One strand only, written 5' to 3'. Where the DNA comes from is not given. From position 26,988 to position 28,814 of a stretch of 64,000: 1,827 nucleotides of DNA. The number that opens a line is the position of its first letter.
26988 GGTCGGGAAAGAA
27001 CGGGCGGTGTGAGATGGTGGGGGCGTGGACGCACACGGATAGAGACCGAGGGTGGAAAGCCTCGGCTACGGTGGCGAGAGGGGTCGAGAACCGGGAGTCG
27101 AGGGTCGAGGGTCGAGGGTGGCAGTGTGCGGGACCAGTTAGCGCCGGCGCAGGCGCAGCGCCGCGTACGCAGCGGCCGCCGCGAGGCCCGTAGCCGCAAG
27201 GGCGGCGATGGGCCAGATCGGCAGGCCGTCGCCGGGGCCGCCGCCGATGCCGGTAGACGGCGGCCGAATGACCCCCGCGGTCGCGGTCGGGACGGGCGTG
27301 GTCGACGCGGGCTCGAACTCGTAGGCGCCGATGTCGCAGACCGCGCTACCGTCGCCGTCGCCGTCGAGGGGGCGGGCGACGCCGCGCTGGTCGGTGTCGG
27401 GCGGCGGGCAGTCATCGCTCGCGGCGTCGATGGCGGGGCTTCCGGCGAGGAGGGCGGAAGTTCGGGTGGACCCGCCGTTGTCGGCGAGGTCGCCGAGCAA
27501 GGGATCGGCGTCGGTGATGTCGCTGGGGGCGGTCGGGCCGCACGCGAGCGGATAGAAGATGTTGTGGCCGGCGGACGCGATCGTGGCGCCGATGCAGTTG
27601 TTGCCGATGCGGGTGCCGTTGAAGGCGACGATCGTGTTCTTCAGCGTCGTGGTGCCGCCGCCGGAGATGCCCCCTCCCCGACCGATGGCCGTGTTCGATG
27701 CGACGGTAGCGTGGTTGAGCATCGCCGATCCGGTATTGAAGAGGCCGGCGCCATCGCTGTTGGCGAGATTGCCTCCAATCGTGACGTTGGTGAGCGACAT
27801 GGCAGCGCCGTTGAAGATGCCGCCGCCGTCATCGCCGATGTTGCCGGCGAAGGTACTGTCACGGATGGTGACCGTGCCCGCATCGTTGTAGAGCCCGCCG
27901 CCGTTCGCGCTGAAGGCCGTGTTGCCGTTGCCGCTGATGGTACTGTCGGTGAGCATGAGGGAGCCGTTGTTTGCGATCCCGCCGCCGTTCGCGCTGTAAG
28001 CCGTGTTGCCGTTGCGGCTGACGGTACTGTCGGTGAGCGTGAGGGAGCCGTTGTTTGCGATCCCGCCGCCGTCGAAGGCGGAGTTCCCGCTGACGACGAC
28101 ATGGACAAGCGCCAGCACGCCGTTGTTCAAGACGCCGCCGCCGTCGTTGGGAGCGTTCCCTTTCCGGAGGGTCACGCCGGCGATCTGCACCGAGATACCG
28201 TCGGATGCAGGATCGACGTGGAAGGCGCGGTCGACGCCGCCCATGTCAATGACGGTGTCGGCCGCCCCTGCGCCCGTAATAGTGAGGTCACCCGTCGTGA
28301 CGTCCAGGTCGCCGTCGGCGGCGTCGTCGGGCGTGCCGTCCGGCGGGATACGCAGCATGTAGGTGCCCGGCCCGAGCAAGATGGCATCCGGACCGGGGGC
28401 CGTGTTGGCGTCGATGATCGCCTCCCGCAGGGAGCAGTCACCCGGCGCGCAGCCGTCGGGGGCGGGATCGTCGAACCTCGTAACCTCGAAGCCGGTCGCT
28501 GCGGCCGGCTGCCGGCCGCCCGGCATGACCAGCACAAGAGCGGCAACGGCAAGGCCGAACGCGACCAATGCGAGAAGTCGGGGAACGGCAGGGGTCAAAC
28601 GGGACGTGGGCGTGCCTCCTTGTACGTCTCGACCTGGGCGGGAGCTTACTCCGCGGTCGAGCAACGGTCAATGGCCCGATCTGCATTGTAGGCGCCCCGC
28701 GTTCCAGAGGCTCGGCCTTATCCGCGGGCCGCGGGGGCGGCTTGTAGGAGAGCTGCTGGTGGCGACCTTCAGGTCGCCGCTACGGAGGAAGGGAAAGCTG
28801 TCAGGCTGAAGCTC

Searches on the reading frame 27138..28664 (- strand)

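Call 14: search_protein_families(library=pfam, proteins=[window:27138-28664:-], max_evalue=0.1)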
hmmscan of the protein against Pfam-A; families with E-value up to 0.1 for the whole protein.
window:27138-28664:- (508 aa): 0 families

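Call 66: search_protein_families(library=ncbifam, proteins=[window:27138-28664:-], max_evalue=0.01)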
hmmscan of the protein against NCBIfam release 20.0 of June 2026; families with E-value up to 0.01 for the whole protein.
window:27138-28664:- (508 aa): 3 families
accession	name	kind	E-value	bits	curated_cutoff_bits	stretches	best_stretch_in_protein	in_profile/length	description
NF041518.1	choice_anch_Q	domain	1.6e-23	82.7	25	1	387-451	1-58/58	choice-of-anchor Q domain-containing protein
TIGR04212.1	GlyGly_RbtA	equivalog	2e-06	26.4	295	1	132-216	106-196/605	rhombotarget A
TIGR04214.1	CSLREA_Nterm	domain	0.0012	18.7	25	1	70-87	13-27/27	CSLREA domain-containing protein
